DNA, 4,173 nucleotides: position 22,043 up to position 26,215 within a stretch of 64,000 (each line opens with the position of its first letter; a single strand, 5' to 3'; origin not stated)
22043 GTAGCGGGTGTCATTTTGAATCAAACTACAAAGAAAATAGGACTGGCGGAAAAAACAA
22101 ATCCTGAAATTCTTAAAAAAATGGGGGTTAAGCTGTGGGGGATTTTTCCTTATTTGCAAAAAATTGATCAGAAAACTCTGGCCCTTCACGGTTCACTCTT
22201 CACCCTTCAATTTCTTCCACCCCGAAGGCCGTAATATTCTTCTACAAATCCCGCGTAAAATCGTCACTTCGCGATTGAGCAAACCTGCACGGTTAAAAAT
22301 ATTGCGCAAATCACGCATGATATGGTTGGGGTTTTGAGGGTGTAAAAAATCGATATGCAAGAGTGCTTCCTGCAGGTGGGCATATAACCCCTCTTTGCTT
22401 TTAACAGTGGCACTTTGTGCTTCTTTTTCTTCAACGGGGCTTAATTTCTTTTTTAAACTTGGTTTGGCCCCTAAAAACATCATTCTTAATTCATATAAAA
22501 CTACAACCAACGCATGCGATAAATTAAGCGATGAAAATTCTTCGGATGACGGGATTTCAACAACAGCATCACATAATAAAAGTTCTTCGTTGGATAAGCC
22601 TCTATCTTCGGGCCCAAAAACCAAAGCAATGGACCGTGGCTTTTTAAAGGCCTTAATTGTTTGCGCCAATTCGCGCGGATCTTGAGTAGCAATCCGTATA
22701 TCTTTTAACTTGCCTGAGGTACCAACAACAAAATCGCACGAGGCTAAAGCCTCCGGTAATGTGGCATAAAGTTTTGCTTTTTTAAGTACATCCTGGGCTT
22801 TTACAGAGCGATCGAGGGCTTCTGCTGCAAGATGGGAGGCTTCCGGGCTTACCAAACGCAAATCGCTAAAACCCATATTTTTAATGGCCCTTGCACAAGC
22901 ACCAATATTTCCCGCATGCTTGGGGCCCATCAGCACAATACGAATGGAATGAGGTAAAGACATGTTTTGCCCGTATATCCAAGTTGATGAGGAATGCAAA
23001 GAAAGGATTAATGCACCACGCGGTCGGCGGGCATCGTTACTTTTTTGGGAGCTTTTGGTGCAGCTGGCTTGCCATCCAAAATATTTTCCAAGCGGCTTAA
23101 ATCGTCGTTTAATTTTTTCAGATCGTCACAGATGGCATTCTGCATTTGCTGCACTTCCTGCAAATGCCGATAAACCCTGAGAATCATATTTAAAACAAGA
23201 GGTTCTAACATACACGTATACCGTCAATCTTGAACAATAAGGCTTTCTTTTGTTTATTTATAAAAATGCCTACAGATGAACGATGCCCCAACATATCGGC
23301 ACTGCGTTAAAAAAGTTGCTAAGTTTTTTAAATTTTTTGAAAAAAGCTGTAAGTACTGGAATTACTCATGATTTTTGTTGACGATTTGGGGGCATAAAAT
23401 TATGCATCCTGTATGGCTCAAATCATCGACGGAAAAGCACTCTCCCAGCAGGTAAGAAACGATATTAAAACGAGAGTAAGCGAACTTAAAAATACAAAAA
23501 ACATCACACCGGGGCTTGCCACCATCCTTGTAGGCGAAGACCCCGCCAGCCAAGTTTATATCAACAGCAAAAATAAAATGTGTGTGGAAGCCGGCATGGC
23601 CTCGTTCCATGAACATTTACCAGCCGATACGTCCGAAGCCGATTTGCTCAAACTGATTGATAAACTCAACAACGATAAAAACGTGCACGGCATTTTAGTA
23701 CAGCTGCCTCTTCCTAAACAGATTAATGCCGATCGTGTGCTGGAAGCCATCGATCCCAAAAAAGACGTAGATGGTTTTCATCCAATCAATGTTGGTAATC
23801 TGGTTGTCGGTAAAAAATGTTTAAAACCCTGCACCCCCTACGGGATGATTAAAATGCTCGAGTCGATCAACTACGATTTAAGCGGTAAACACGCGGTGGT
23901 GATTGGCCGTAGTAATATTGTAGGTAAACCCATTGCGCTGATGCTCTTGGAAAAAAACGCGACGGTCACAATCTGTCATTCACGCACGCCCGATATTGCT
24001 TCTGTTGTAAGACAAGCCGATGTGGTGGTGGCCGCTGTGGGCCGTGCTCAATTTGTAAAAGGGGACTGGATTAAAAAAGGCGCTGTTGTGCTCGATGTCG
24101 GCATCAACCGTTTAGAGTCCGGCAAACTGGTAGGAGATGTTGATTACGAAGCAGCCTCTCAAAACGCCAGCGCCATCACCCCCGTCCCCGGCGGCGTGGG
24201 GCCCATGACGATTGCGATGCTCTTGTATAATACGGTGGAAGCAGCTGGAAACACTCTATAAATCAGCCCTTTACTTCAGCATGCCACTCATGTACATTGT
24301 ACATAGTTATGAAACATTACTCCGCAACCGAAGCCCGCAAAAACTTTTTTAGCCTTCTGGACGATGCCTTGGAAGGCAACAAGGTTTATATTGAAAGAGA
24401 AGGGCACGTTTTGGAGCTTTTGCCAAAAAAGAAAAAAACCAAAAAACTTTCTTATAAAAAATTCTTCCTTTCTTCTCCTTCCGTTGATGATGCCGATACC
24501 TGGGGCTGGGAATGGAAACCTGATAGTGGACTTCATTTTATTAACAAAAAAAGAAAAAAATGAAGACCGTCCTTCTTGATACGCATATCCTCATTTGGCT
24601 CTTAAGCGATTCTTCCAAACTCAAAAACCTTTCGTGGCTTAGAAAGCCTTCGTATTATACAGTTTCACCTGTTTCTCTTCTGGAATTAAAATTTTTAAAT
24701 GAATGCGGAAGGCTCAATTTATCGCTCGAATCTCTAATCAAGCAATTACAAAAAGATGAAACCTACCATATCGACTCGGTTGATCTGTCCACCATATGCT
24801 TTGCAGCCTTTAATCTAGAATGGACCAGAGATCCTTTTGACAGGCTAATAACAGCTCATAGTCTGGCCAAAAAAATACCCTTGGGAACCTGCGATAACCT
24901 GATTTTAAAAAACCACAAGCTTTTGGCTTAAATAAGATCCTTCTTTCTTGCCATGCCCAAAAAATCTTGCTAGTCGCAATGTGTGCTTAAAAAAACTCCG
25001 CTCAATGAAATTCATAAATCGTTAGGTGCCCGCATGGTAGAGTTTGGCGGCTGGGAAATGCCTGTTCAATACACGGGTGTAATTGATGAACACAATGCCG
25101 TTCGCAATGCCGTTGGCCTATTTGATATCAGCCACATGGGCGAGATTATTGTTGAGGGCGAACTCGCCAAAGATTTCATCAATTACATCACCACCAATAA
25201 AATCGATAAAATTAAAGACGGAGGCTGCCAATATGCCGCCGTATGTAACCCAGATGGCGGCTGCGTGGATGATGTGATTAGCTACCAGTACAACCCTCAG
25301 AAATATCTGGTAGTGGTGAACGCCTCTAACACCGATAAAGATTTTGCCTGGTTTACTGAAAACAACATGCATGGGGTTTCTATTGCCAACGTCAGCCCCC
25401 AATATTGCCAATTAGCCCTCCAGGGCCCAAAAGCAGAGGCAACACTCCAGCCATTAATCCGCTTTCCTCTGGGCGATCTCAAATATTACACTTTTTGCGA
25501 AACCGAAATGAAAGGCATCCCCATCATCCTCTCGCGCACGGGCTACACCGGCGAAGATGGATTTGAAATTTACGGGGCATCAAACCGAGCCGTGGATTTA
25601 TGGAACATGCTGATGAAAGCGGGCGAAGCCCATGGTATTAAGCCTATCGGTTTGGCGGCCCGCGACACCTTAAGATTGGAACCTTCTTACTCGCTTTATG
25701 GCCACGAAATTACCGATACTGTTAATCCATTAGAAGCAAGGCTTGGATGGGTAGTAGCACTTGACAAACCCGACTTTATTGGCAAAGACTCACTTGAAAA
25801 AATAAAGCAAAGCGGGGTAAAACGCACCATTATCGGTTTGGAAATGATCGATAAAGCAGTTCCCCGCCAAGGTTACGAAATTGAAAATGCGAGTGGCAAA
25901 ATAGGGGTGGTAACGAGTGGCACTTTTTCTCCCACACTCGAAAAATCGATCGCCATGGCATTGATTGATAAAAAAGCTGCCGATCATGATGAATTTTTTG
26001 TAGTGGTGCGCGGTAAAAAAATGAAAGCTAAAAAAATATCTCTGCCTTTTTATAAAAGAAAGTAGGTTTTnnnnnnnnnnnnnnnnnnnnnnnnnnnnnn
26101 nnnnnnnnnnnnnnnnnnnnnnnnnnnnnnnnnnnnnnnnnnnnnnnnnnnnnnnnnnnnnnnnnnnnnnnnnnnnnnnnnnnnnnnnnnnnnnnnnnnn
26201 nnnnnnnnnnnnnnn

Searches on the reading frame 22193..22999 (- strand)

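Call 87: search_protein_families(library=pfam, proteins=[window:22193-22999:-], max_evalue=0.00001)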
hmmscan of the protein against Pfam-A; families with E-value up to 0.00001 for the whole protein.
window:22193-22999:- (268 aa): 1 family
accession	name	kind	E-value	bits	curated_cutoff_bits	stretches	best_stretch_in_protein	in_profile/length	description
PF00588.24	SpoU_methylase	-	9e-29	100.8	29.7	1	19-169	2-142/142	SpoU rRNA Methylase family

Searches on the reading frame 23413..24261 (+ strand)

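Call 87: search_protein_families(library=pfam, proteins=[window:23413-24261:+], max_evalue=0.00001)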
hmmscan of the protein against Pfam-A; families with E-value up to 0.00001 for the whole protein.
window:23413-24261:+ (282 aa): 2 families
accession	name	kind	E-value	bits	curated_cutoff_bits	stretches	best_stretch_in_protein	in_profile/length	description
PF02882.25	THF_DHG_CYH_C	-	2.4e-73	245.1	27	1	123-279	1-157/160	Tetrahydrofolate dehydrogenase/cyclohydrolase, NAD(P)-binding domain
PF00763.28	THF_DHG_CYH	-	4.9e-45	152.9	32.8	1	5-120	1-115/115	Tetrahydrofolate dehydrogenase/cyclohydrolase, catalytic domain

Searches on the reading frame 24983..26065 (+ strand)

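Call 109: search_protein_families(library=pfam, proteins=[window:24983-26065:+], max_evalue=0.00001)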
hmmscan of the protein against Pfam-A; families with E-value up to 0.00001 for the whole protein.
window:24983-26065:+ (360 aa): 2 families
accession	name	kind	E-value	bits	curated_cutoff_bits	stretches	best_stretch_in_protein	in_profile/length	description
PF01571.26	GCV_T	-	1.4e-93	313.3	25.6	1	7-257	1-255/255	Aminomethyltransferase folate-binding domain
PF08669.17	GCV_T_C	-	1.7e-21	76.3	25.9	1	281-358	1-80/80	Glycine cleavage T-protein C-terminal barrel domain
